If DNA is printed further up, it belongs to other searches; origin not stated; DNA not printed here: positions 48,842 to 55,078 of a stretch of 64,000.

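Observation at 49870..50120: RecB/Cas4-like PD-(D/E)XK nuclease domain inside a 1978-aa virion protein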

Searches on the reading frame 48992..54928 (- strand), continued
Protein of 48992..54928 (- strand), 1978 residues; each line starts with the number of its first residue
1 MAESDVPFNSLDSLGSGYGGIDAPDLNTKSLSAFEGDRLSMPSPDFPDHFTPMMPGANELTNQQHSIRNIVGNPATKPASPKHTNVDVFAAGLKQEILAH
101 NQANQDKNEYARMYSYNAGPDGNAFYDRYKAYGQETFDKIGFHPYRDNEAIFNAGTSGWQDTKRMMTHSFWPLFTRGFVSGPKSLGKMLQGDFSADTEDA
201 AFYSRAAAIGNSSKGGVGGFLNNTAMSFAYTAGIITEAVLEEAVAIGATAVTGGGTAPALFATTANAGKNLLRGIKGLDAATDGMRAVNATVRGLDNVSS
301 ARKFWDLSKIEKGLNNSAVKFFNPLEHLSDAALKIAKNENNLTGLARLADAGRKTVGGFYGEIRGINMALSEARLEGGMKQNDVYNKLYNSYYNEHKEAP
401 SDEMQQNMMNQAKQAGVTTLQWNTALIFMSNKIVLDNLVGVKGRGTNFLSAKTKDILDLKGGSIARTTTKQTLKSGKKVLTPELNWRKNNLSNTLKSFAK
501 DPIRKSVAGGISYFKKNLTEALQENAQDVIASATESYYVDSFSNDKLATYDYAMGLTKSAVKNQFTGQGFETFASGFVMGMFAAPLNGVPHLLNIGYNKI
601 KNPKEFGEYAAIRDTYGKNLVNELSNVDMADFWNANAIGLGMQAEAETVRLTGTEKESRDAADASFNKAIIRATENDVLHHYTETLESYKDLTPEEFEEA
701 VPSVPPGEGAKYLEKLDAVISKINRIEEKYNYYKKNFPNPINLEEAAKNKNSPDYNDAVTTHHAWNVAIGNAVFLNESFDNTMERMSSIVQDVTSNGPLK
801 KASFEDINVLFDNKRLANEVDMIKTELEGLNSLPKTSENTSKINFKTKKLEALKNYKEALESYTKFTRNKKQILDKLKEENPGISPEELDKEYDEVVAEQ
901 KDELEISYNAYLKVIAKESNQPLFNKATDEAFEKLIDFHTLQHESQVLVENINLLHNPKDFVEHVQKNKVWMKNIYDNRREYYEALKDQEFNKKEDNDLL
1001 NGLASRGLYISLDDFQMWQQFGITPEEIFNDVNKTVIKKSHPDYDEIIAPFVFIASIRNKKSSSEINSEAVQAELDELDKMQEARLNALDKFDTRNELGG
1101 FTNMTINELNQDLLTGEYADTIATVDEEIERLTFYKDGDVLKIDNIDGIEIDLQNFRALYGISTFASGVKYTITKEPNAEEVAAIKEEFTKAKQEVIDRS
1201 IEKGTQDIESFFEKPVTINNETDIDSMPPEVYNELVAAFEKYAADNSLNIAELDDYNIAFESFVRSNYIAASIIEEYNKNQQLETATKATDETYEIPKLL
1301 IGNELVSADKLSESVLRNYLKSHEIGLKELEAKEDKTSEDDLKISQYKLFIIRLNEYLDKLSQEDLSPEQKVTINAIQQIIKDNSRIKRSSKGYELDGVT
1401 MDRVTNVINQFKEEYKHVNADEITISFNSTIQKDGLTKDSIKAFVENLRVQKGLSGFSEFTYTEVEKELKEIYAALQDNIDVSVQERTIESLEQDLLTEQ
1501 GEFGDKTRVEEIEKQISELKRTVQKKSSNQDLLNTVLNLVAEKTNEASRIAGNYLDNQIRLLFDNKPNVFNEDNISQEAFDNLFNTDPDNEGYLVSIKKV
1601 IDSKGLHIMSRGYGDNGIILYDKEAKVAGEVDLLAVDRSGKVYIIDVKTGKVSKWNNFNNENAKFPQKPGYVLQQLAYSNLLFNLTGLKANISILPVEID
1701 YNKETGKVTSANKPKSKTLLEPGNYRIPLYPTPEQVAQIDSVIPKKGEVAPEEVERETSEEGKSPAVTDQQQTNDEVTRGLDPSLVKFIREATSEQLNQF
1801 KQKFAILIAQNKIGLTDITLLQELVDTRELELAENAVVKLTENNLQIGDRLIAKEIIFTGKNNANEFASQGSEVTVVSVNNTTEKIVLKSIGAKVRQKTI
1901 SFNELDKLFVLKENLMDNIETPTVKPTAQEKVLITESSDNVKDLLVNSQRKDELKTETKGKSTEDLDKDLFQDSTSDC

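Call 68: search_dna_similar(query=L001:14992-15669:+, collection=phages, mode=protein, max_rows=40, rows=spread, max_evalue=0.001)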
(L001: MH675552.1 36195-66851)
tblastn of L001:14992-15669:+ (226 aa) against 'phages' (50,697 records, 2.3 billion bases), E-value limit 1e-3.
Records with a match: 49; places in all: 49; records where one place covers at least 80% of the query: 36.
Best place of each record, by identity: >=99% 17; 95-99% 13; 60-80% 5; <60% 14.
By first word of the organism name: Bacteroides 30; uncultured 13; IAS 2; Kehishuvirus 1; bajarodcaudo 1; Dulem 1; Kolpuevirus 1.
By host as written in the record: Bacteroides intestinalis DSM 108646 25; - 14; Bacteroides intestinalis APC919/174 2; Bacteroides cellulosilyticus 2; Homo sapiens 2; Bacteroides thetaiotaomicron VPI-5484 2; Varecia variegata 1; Bacteroides thetaiotaomicron VPI-5486 1.
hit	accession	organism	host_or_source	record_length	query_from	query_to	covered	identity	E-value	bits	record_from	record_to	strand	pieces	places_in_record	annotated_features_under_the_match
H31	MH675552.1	Bacteroides phage crAss001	Bacteroides intestinalis APC919/174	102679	1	226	100%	100.0%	9e-147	457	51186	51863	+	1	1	putative RNA-polymerase subunit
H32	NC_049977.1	Bacteroides phage crAss001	Bacteroides intestinalis APC919/174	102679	1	226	100%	100.0%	9e-147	457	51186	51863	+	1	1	putative RNA-polymerase subunit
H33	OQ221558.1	Bacteroides phage PhiCrAssBcn23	Bacteroides intestinalis DSM 108646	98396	1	226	100%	99.6%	2e-146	456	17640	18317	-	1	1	putative RNA-polymerase subunit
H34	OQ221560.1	Bacteroides phage PhiCrAssBcn25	Bacteroides intestinalis DSM 108646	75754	1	226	100%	99.1%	7e-146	454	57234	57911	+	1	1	putative RNA-polymerase subunit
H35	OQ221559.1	Bacteroides phage PhiCrAssBcn24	Bacteroides intestinalis DSM 108646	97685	1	226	100%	99.1%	7e-146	454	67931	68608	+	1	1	putative RNA-polymerase subunit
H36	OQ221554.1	Bacteroides phage PhiCrAssBcn19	Bacteroides intestinalis DSM 108646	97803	1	226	100%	99.1%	7e-146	454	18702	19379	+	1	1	putative RNA-polymerase subunit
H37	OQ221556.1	Bacteroides phage PhiCrAssBcn21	Bacteroides intestinalis DSM 108646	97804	1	226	100%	99.1%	7e-146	454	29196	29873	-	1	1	putative RNA-polymerase subunit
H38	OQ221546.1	Bacteroides phage PhiCrAssBcn11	Bacteroides intestinalis DSM 108646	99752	1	226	100%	99.1%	7e-146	454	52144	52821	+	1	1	putative RNA-polymerase subunit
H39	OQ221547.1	Bacteroides phage PhiCrAssBcn12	Bacteroides intestinalis DSM 108646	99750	1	226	100%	99.1%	7e-146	454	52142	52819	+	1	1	putative RNA-polymerase subunit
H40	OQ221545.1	Bacteroides phage PhiCrAssBcn10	Bacteroides intestinalis DSM 108646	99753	1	226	100%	99.1%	7e-146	454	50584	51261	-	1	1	putative RNA-polymerase subunit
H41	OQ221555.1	Bacteroides phage PhiCrAssBcn20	Bacteroides intestinalis DSM 108646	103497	1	226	100%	99.1%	7e-146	454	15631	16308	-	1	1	putative RNA-polymerase subunit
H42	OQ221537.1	Bacteroides phage PhiCrAssBcn2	Bacteroides intestinalis DSM 108646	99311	1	226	100%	99.1%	3e-145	452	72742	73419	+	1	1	putative RNA-polymerase subunit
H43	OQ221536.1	Bacteroides phage PhiCrAssBcn1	Bacteroides intestinalis DSM 108646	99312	1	226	100%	99.1%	3e-145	452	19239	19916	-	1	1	putative RNA-polymerase subunit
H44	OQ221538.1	Bacteroides phage PhiCrAssBcn3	Bacteroides intestinalis DSM 108646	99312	1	226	100%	99.1%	3e-145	452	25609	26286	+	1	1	putative RNA-polymerase subunit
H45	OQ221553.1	Bacteroides phage PhiCrAssBcn18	Bacteroides intestinalis DSM 108646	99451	1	226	100%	98.7%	5e-145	452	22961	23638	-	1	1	putative RNA-polymerase subunit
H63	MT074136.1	Bacteroides phage DAC15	Bacteroides thetaiotaomicron VPI-5484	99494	26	179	68%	24.7%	1e-6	54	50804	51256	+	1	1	hypothetical protein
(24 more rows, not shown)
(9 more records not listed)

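Call 79: get_annotated_region(hit=H63, flank=20000)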
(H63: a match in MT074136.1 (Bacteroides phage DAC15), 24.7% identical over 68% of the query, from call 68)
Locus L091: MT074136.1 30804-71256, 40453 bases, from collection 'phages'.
description: Bacteroides phage DAC15, complete genome.
organism: Bacteroides phage DAC15 (NCBI taxid 2710495)
taxonomy: Viruses; Duplodnaviria; Heunggongvirae; Uroviricota; Caudoviricetes; Crassvirales; Steigviridae; Asinivirinae; Wulfhauvirus; Wulfhauvirus bangladeshii
host: Bacteroides thetaiotaomicron VPI-5484; source: primary sewage effluent collected as it entered a drainage canal; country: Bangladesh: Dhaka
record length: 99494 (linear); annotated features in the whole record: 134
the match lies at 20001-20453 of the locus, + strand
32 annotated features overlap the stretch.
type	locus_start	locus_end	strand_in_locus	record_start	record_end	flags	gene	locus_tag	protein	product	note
CDS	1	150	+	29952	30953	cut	-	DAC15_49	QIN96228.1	hypothetical protein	-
CDS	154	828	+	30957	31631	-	-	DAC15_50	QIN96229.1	hypothetical protein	-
CDS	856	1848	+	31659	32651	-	-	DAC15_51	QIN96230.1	hypothetical protein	-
CDS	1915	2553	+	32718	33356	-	-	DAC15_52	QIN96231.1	hypothetical protein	-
CDS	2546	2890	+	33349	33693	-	-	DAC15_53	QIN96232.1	hypothetical protein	-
CDS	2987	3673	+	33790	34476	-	-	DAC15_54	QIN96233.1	hypothetical protein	-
CDS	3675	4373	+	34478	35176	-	-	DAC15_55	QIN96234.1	hypothetical protein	-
CDS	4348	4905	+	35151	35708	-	-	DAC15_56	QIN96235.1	hypothetical protein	-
CDS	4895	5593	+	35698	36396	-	-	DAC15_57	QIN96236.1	hypothetical protein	-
CDS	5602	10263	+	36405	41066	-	-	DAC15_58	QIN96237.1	hypothetical protein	-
CDS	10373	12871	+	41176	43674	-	-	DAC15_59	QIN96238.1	hypothetical protein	-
CDS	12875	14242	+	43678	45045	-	-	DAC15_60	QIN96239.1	hypothetical protein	-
CDS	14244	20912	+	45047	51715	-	-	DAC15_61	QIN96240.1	hypothetical protein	-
CDS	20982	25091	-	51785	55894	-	-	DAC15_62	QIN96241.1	hypothetical protein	-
CDS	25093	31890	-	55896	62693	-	-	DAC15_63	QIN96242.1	hypothetical protein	-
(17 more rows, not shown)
